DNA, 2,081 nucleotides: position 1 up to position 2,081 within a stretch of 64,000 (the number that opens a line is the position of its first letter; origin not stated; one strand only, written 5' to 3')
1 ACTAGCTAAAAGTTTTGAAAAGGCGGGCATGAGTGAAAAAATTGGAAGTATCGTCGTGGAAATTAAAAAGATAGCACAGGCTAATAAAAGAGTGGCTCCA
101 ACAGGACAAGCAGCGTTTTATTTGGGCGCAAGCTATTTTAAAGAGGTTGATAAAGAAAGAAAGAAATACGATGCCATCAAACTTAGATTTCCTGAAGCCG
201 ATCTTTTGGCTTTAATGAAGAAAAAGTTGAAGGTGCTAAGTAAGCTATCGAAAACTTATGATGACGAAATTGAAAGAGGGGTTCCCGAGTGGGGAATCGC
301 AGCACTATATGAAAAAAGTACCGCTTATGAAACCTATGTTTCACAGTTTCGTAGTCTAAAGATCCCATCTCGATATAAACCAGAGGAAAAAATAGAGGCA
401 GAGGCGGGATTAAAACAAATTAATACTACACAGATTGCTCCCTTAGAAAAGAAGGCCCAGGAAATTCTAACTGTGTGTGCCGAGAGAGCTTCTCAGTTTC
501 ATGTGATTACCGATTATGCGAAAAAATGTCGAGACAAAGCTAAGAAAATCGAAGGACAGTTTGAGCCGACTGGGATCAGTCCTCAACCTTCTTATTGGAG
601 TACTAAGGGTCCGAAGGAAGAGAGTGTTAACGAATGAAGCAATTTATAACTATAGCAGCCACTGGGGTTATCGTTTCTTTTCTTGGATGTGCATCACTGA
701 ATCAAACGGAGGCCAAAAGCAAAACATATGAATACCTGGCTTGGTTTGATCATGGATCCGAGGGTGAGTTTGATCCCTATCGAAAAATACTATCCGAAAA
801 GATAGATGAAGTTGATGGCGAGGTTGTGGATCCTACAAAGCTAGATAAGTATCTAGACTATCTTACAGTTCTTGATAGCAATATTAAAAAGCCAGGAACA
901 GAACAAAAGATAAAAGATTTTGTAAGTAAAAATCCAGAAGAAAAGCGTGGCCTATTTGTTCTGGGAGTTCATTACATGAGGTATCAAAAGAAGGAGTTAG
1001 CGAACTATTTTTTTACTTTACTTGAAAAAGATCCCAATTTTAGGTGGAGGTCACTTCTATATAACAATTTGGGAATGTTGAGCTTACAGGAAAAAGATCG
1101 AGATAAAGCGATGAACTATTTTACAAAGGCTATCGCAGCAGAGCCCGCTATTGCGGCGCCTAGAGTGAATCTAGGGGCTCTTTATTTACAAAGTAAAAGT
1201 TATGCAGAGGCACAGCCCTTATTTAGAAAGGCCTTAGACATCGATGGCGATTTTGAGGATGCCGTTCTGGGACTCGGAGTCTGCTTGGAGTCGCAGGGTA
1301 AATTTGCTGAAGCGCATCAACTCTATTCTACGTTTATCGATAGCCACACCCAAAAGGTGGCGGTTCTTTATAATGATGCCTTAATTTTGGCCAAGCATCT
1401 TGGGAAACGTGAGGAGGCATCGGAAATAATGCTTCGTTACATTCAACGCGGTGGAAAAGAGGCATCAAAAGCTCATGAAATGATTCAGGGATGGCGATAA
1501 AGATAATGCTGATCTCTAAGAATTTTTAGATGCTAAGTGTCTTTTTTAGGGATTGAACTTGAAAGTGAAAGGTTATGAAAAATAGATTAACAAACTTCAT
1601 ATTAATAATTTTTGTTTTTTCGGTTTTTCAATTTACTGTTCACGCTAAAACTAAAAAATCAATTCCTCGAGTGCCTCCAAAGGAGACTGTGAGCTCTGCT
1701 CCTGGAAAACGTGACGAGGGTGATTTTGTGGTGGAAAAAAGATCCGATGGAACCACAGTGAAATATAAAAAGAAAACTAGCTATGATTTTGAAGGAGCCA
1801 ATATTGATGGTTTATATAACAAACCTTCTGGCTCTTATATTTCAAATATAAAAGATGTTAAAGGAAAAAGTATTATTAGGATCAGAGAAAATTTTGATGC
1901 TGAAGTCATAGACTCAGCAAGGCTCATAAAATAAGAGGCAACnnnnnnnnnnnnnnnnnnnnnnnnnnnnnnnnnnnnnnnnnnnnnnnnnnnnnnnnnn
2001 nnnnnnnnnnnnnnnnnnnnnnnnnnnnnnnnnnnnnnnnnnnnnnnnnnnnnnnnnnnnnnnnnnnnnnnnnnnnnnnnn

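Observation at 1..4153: Glt-like gliding-motility cluster fragment at the window edge (TPR lipoprotein, small secreted protein, FHA/TonB-C protein)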

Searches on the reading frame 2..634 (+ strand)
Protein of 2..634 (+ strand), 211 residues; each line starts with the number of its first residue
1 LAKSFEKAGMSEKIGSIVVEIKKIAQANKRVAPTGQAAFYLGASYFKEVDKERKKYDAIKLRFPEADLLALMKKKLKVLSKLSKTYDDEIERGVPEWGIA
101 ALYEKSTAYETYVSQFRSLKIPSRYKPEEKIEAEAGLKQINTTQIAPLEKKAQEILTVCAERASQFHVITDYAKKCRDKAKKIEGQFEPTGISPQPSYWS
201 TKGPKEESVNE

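Call 4: search_protein_families(library=pfam, proteins=[window:2-634:+], max_evalue=0.1)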
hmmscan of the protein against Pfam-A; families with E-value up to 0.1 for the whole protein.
window:2-634:+ (211 aa): 0 families

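Call 5: search_protein_families(library=ncbifam, proteins=[window:2-634:+], max_evalue=0.1)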
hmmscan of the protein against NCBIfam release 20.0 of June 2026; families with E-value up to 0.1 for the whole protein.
window:2-634:+ (211 aa): 0 families

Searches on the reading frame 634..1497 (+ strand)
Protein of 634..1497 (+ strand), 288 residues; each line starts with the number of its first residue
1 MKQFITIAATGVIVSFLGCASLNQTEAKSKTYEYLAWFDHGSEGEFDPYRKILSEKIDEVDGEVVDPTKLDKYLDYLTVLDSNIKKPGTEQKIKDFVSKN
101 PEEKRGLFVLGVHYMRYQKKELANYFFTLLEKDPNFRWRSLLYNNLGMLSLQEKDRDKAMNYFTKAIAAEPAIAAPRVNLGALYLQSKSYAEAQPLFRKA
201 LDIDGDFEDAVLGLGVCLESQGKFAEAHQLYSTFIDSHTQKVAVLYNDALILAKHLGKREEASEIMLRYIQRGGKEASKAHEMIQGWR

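Call 4: search_protein_families(library=pfam, proteins=[window:634-1497:+], max_evalue=0.1)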
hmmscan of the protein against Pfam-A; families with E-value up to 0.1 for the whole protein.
window:634-1497:+ (288 aa): 23 families
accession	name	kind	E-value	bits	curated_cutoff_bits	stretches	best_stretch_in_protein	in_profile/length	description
PF07719.23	TPR_2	-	3.4e-15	55.3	27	2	142-171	3-32/34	Tetratricopeptide repeat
PF00515.34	TPR_1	-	4.1e-14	52.1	27.8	2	179-206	6-33/34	Tetratricopeptide repeat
PF14559.12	TPR_19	-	7.3e-14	52.3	25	2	185-233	2-50/68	Tetratricopeptide repeat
PF13181.12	TPR_8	-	4.5e-13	48.7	25.7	2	142-172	3-33/34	Tetratricopeptide repeat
PF13431.12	TPR_17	-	1.3e-10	41.1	24.4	1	196-229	1-34/34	Tetratricopeptide repeat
PF13424.12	TPR_12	-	6.8e-10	39.4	30.1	1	174-231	3-68/77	Tetratricopeptide repeat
PF13432.12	TPR_16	-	1.3e-09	38.7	32.7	1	151-204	8-61/65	Tetratricopeptide repeat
PF13176.12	TPR_7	-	6.1e-08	32.6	27.9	1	179-210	4-35/36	Tetratricopeptide repeat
PF13428.12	TPR_14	-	6.9e-08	32.9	23.5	1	178-215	5-42/44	Tetratricopeptide repeat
PF13374.12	TPR_10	-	6.7e-07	29.6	27.5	1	179-203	7-31/42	Tetratricopeptide repeat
PF13174.12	TPR_6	-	3.8e-06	27.6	26.3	0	209-238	1-30/33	Tetratricopeptide repeat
PF24575.1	TPR_Slam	-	2.8e-05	24.9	35.2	1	145-195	52-102/104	Surface lipoprotein assembly modifier, N-terminal TPR repeats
PF25063.1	ARM_TT21_C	-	3.6e-05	24.2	35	1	180-246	101-168/209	Tetratricopeptide repeat protein 21 C-terminal ARM domain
PF12895.13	ANAPC3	-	0.00022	21.9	27.2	1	188-265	3-78/82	Anaphase-promoting complex, cyclosome, subunit 3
PF23914.1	TPR_CcmH_CycH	-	0.00041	20.7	42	0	146-233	56-146/158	Cytochrome c-type biogenesis protein H TPR domain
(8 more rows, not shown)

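Call 5: search_protein_families(library=ncbifam, proteins=[window:634-1497:+], max_evalue=0.1)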
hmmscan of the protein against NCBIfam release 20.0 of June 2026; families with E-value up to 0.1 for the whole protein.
window:634-1497:+ (288 aa): 27 families (the best 25 are shown)
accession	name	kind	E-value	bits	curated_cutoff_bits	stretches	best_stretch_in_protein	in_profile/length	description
TIGR02917.1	PEP_TPR_lipo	equivalog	8.6e-19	66.9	312.2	2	80-201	746-864/899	XrtA/PEP-CTERM system TPR-repeat protein PrsT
NF033758.1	gliding_GltE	equivalog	2.3e-17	63.1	225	1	142-278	224-360/411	adventurous gliding motility TPR repeat lipoprotein GltE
TIGR02521.1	type_IV_pilW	equivalog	1.7e-13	50.6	154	1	91-261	52-221/234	type IV pilus biogenesis/stability protein PilW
NF033920.0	C39_PA2778_fam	equivalog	2e-10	40.5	150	4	154-231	170-247/255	PA2778 family cysteine peptidase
NF040959.1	MamA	equivalog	1.1e-09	38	200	2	145-203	76-134/204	magnetosome protein MamA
TIGR00540.1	TPR_hemY_coli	hypoth_equivalog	4.8e-09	35.5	142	1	100-232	253-383/385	heme biosynthesis-associated TPR protein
NF052415.1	T3SS_chap_SctY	equivalog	3.1e-08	34.1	70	1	180-271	12-105/106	type III secretion apparatus assembly chaperone SctY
NF002725.1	PRK02603.1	equivalog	1.5e-07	31.6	143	2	122-184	55-116/173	photosystem I assembly protein Ycf3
TIGR02552.1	LcrH_SycD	equivalog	1.5e-07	31.2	104.8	2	186-277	30-120/136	SycD/LcrH family type III secretion system chaperone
NF011886.0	PRK15359.1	equivalog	2.8e-07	30.4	146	1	147-238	31-122/144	type III secretion system chaperone protein SscB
NF008756.0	PRK11788.1-4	equivalog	3.4e-07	29.6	474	1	141-272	181-311/389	lipopolysaccharide assembly protein LapB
NF033762.1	social_mot_Tgl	equivalog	6.1e-07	29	225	1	142-237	33-129/252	social motility TPR repeat lipoprotein Tgl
NF047371.1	FlcA_CTERM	equivalog_domain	2.7e-06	26.2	300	2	140-236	438-535/646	periplasmic flagellar collar protein FlcA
NF008753.0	PRK11788.1-1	equivalog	3.4e-06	26.4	395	1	142-272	182-307/389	lipopolysaccharide assembly protein LapB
NF052312.1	T9SS_PorW_SprE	equivalog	3.4e-06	26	250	1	117-201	267-355/716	type IX secretion system periplasmic lipoprotein PorW/SprE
TIGR02795.1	tol_pal_ybgF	equivalog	6.8e-06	26.7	90.1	0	90-169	22-105/119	tol-pal system protein YbgF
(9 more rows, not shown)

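Call 8: find_encoding_contigs(protein=window:634-1497:+, flank=10000, max_places=6)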
Protein window:634-1497:+ (288 aa): 5 contigs read that carry it; 3 places shown.
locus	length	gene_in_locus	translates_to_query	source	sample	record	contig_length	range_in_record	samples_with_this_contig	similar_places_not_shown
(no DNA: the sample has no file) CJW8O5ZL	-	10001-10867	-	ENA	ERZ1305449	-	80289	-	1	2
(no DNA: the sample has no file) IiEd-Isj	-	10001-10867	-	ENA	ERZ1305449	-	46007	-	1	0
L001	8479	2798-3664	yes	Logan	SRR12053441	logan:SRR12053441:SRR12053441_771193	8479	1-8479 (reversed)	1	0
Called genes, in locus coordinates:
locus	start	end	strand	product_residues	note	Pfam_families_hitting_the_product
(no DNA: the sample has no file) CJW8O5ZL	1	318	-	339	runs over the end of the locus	PF02912:Phe_tRNA-synt_N, PF01409:tRNA-synt_2d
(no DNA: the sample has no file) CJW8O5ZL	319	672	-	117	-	PF00453:Ribosomal_L20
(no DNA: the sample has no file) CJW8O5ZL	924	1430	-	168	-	PF05198:IF3_N, PF00707:IF3_C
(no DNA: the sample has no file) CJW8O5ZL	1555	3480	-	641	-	PF02824:TGS, PF07973:tRNA_SAD, PF00587:tRNA-synt_2b, PF03129:HGTP_anticodon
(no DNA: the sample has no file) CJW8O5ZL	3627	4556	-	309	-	PF01063:Aminotran_4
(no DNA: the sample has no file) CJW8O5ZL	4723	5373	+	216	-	-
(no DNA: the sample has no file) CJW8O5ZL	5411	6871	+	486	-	PF00515:TPR_1 (faint), PF07719:TPR_2 (faint), PF13174:TPR_6 (faint), PF13424:TPR_12 (faint), PF13432:TPR_16 (faint), PF13181:TPR_8 (faint), PF14559:TPR_19 (faint)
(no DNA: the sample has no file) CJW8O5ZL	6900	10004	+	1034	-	PF07719:TPR_2 (faint), PF13174:TPR_6 (faint), PF13424:TPR_12 (faint), PF13428:TPR_14 (faint), PF13432:TPR_16 (faint), PF14559:TPR_19 (faint), PF13525:YfiO (faint)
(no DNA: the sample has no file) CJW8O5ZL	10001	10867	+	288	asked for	PF13432:TPR_16 (faint), PF00515:TPR_1 (faint), PF07719:TPR_2 (faint), PF13176:TPR_7 (faint), PF13431:TPR_17 (faint), PF13181:TPR_8 (faint), PF13424:TPR_12 (weak), PF14559:TPR_19, +3 more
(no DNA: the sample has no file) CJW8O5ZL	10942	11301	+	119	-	-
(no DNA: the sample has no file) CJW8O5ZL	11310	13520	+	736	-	PF00498:FHA, PF16697:Yop-YscD_cpl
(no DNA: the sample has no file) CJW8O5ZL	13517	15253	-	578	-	-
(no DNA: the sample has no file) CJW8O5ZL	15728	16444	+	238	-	PF24096:DUF7379, PF07819:PGAP1 (faint), PF00561:Abhydrolase_1 (faint), PF02089:Palm_thioest, PF12697:Abhydrolase_6 (weak)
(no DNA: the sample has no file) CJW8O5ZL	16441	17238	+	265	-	PF01503:PRA-PH (faint), PF03819:MazG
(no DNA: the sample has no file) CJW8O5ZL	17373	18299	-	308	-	PF01073:3Beta_HSD, PF01370:Epimerase, PF05368:NmrA (weak), PF07993:NAD_binding_4 (weak), PF08659:KR (faint), PF13460:NAD_binding_10, PF16363:GDP_Man_Dehyd, PF08338:DUF1731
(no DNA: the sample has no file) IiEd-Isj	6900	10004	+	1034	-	PF07719:TPR_2 (faint), PF13174:TPR_6 (faint), PF13424:TPR_12 (faint), PF13428:TPR_14 (faint), PF13432:TPR_16 (faint), PF14559:TPR_19 (faint), PF13525:YfiO (faint)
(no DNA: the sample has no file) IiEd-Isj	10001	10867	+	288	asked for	PF13432:TPR_16 (faint), PF00515:TPR_1 (faint), PF07719:TPR_2 (faint), PF13176:TPR_7 (faint), PF13431:TPR_17 (faint), PF13181:TPR_8 (faint), PF13424:TPR_12 (weak), PF14559:TPR_19, +3 more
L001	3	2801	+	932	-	?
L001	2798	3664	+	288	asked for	PF13432:TPR_16 (faint), PF00515:TPR_1 (faint), PF07719:TPR_2 (faint), PF13176:TPR_7 (faint), PF13431:TPR_17 (faint), PF13181:TPR_8 (faint), PF13424:TPR_12 (weak), PF14559:TPR_19, +3 more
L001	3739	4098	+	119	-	-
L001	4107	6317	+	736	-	PF00498:FHA, PF16697:Yop-YscD_cpl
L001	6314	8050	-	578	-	-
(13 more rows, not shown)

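Call 9: search_protein_families(library=ncbifam, proteins=[L001:3-2798:+], max_evalue=0.01)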
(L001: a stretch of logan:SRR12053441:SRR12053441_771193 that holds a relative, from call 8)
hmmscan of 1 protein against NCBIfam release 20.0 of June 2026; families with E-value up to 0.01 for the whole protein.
L001:3-2798:+ (932 aa): 8 families
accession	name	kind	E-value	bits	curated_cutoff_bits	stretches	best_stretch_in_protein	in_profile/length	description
TIGR02795.1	tol_pal_ybgF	equivalog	4.9e-31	107.8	90.1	5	534-643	6-115/119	tol-pal system protein YbgF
TIGR03302.1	OM_YfiO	subfamily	2.5e-12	46.8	81.4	1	62-269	33-225/239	outer membrane protein assembly factor BamD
NF052312.1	T9SS_PorW_SprE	equivalog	8.2e-10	38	250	1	547-638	563-652/716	type IX secretion system periplasmic lipoprotein PorW/SprE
NF008068.0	PRK10803.1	equivalog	1.3e-07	31.8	383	1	39-129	157-247/263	cell division protein CpoB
NF008757.0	PRK11788.1-5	equivalog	3e-07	29.9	363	0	677-751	67-142/388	lipopolysaccharide assembly protein LapB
NF053852.1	vesicle_Bd0635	exception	0.00027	20.6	250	1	537-604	145-212/223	CpoB-like predatory vesicle lipoprotein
TIGR02552.1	LcrH_SycD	equivalog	0.00036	20.2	104.8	0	113-182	66-134/136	SycD/LcrH family type III secretion system chaperone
NF008755.0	PRK11788.1-3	equivalog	0.0051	16.2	430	0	677-739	68-131/388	lipopolysaccharide assembly protein LapB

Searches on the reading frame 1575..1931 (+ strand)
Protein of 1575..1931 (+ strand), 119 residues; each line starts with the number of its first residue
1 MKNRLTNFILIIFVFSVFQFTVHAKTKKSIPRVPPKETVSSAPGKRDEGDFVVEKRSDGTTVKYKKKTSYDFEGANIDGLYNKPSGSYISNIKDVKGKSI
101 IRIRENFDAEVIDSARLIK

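Call 4: search_protein_families(library=pfam, proteins=[window:1575-1931:+], max_evalue=0.1)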
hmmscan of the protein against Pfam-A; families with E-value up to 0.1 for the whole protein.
window:1575-1931:+ (119 aa): 2 families
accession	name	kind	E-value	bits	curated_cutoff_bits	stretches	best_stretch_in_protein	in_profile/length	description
PF04277.18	OAD_gamma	-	0.043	14.9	27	1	9-46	19-56/76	Oxaloacetate decarboxylase, gamma chain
PF09813.14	Coa3_cc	-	0.056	13.5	27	1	1-24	12-35/48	Cytochrome c oxidase assembly factor 3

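Call 5: search_protein_families(library=ncbifam, proteins=[window:1575-1931:+], max_evalue=0.1)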
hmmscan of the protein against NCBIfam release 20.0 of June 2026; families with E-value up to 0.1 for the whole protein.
window:1575-1931:+ (119 aa): 1 family
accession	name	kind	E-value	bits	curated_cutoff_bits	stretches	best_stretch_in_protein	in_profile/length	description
NF033764.1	gliding_CglF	equivalog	7.8e-14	51.5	90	1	55-115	25-85/88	adventurous gliding motility protein CglF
